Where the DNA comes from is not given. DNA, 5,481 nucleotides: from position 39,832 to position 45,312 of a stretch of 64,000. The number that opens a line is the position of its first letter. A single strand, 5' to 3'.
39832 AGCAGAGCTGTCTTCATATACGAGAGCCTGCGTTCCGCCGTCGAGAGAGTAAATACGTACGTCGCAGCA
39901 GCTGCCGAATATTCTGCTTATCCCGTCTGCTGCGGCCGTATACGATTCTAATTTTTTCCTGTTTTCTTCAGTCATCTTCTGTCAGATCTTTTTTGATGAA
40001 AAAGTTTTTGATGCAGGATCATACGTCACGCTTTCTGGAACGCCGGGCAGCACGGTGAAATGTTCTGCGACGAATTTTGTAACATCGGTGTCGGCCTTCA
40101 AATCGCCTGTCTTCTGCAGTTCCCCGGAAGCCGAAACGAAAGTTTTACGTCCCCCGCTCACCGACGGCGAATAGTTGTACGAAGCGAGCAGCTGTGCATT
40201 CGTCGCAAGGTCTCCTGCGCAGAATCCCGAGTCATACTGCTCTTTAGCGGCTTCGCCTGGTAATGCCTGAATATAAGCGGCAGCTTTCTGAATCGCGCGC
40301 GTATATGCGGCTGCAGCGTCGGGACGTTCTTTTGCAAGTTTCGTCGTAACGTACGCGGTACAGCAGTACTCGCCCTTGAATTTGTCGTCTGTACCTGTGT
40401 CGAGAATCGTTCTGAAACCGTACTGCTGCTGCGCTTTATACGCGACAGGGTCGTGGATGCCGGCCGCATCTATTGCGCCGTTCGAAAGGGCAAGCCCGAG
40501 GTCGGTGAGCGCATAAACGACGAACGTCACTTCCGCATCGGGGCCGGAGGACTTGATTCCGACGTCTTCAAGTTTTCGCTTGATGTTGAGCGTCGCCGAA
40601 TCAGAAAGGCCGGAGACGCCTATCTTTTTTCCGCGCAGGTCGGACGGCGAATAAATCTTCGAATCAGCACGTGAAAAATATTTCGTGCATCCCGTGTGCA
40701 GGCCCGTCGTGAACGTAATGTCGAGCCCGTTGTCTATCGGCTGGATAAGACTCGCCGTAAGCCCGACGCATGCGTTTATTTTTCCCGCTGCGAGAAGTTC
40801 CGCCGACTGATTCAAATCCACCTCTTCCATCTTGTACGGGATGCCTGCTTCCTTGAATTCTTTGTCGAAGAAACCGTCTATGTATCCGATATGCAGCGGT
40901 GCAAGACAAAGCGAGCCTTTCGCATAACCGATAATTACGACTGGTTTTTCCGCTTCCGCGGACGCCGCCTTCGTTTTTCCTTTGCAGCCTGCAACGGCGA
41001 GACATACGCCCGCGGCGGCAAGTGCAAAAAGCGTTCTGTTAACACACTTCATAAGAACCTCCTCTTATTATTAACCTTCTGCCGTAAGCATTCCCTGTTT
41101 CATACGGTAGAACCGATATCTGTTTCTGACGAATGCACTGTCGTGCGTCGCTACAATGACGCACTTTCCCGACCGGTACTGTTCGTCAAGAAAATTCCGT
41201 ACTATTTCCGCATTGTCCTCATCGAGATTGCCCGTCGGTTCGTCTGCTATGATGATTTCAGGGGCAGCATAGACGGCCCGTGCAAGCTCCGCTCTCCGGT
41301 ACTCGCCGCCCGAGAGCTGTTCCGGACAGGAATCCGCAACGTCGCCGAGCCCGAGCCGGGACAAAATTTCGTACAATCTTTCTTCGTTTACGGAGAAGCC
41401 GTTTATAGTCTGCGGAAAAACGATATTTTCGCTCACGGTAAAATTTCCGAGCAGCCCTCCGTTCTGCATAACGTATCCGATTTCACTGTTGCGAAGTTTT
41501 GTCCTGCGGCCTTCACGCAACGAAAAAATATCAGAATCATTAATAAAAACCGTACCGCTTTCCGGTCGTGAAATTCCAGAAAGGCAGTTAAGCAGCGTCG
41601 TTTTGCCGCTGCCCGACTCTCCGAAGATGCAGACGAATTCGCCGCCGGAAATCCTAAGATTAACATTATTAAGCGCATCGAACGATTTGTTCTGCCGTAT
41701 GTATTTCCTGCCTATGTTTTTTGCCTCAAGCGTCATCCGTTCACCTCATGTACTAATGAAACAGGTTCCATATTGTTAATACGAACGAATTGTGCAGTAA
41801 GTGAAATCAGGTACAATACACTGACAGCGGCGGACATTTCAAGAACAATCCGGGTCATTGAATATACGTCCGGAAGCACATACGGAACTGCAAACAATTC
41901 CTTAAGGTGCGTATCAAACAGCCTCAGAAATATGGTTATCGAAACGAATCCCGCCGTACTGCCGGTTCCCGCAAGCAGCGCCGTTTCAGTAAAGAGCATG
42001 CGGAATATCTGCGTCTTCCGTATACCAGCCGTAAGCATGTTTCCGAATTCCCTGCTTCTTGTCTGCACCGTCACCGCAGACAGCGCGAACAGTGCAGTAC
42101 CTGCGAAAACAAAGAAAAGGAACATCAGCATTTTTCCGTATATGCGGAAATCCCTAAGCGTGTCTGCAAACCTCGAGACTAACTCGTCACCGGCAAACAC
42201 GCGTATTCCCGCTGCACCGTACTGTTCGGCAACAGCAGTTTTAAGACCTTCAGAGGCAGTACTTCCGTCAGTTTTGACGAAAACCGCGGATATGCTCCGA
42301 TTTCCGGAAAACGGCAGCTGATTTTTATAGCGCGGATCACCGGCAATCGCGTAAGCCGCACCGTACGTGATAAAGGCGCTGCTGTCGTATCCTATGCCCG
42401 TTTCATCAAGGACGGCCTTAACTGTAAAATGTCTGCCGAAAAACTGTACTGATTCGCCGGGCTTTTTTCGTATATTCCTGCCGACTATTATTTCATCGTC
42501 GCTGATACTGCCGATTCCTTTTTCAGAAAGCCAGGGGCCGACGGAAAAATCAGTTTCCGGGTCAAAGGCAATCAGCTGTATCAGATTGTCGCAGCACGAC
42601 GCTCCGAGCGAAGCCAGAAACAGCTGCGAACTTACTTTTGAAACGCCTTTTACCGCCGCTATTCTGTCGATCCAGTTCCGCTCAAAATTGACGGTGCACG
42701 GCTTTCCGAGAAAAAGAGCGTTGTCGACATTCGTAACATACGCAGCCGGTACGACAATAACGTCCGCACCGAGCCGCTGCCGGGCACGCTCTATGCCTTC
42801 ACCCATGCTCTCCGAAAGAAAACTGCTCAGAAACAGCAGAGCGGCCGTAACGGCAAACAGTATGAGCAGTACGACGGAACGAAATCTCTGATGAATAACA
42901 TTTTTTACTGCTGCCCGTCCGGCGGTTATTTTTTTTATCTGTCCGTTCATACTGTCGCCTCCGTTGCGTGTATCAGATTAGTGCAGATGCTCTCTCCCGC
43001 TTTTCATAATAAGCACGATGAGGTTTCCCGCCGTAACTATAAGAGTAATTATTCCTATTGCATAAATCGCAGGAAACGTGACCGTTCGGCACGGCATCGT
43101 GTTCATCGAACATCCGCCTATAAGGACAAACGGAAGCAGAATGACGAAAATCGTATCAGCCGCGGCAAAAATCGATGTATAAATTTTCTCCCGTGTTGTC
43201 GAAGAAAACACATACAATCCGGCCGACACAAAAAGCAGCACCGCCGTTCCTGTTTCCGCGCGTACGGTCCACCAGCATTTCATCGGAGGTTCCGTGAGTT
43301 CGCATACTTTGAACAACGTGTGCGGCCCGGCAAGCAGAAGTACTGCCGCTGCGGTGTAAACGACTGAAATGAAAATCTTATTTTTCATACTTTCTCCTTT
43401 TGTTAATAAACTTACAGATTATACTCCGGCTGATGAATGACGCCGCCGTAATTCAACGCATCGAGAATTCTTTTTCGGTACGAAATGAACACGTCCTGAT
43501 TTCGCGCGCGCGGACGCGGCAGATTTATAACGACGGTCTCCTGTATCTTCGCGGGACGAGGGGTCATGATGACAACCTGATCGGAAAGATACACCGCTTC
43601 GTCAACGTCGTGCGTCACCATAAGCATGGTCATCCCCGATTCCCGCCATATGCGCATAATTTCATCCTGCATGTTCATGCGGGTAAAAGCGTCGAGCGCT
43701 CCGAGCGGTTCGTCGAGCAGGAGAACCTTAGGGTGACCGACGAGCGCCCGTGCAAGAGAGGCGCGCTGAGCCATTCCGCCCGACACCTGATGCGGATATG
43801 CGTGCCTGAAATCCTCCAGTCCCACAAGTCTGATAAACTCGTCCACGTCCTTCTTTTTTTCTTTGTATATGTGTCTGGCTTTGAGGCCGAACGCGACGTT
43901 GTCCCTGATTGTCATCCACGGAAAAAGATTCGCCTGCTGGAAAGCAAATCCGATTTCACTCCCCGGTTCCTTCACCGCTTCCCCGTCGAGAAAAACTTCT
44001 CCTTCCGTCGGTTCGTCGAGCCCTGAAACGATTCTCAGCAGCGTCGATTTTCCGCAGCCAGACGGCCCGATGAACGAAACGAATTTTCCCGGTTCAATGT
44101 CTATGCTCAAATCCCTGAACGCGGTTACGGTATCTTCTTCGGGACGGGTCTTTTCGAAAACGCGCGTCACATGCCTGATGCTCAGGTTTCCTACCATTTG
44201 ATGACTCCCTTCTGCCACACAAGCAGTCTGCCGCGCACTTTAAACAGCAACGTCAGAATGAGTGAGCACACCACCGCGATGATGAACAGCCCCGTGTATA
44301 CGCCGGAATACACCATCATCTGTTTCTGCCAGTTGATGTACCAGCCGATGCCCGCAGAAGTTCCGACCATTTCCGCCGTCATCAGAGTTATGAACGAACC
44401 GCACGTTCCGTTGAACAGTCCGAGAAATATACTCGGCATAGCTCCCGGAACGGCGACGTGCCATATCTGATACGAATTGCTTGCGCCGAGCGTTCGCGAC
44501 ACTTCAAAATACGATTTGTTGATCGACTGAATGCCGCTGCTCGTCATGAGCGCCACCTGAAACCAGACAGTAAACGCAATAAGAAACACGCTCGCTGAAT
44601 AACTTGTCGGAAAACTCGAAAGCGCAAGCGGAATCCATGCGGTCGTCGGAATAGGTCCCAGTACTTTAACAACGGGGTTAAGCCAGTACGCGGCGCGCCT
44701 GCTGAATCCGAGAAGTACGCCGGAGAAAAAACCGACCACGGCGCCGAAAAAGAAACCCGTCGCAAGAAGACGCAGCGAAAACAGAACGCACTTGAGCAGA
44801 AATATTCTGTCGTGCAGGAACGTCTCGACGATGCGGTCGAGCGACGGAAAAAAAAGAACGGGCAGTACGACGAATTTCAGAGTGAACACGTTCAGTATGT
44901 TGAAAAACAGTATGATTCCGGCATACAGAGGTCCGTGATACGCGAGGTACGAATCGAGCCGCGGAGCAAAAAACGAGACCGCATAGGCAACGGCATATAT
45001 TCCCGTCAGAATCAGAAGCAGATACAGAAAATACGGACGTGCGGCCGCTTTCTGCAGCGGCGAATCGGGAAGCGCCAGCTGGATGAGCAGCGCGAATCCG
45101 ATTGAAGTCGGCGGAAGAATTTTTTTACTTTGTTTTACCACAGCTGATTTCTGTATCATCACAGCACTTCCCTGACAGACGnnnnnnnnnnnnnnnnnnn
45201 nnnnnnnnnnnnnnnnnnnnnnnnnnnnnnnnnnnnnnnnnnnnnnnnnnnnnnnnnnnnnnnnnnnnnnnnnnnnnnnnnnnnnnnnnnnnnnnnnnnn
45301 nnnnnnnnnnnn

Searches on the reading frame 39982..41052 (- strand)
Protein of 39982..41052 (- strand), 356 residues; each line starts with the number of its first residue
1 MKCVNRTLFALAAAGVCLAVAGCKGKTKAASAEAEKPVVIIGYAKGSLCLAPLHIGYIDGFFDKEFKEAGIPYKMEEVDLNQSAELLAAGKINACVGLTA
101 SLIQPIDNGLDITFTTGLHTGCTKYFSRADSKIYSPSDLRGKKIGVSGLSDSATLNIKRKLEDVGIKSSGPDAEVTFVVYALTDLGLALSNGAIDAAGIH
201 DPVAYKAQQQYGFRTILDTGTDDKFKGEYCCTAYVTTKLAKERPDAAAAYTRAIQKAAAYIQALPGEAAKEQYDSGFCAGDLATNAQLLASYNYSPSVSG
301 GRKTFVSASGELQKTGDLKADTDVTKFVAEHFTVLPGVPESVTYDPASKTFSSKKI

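Call 37: search_protein_families(library=pfam, proteins=[window:39982-41052:-], max_evalue=0.00001)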
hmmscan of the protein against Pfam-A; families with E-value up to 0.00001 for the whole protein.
window:39982-41052:- (356 aa): 2 families
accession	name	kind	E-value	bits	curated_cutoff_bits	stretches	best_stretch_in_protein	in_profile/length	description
PF09084.16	NMT1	-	7.4e-18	65.7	20.5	1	66-268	16-216/216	NMT1/THI5 like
PF13379.11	NMT1_2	-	3.1e-06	27.6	24.7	0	104-265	86-240/252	NMT1-like family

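Call 92: search_protein_families(library=ncbifam, proteins=[window:39982-41052:-], max_evalue=0.000001)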
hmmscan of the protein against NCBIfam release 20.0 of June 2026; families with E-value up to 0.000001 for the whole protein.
window:39982-41052:- (356 aa): 2 families
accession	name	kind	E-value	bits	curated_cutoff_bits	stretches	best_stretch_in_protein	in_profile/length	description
TIGR01728.1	SsuA_fam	subfamily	2e-18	66.7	163.5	1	40-332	2-288/290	aliphatic sulfonate ABC transporter substrate-binding protein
NF040735.1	SBP_SaoX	equivalog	2.8e-14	53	300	1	80-270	39-227/330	ABC transporter substrate-binding subunit SaoX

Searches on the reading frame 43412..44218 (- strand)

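Call 37: search_protein_families(library=pfam, proteins=[window:43412-44218:-], max_evalue=0.00001)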
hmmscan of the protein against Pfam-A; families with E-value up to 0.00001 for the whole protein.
window:43412-44218:- (268 aa): 1 family
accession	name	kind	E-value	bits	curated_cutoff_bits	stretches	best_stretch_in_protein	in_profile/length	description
PF00005.33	ABC_tran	-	7.5e-36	124.2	25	1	35-172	2-136/137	ABC transporter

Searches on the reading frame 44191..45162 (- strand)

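Call 37: search_protein_families(library=pfam, proteins=[window:44191-45162:-], max_evalue=0.00001)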
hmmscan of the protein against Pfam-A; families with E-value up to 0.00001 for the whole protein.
window:44191-45162:- (323 aa): 1 family
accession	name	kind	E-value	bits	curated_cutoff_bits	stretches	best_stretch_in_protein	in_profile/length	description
PF00528.27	BPD_transp_1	-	1.8e-21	77.2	26.4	1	141-308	2-172/184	Binding-protein-dependent transport system inner membrane component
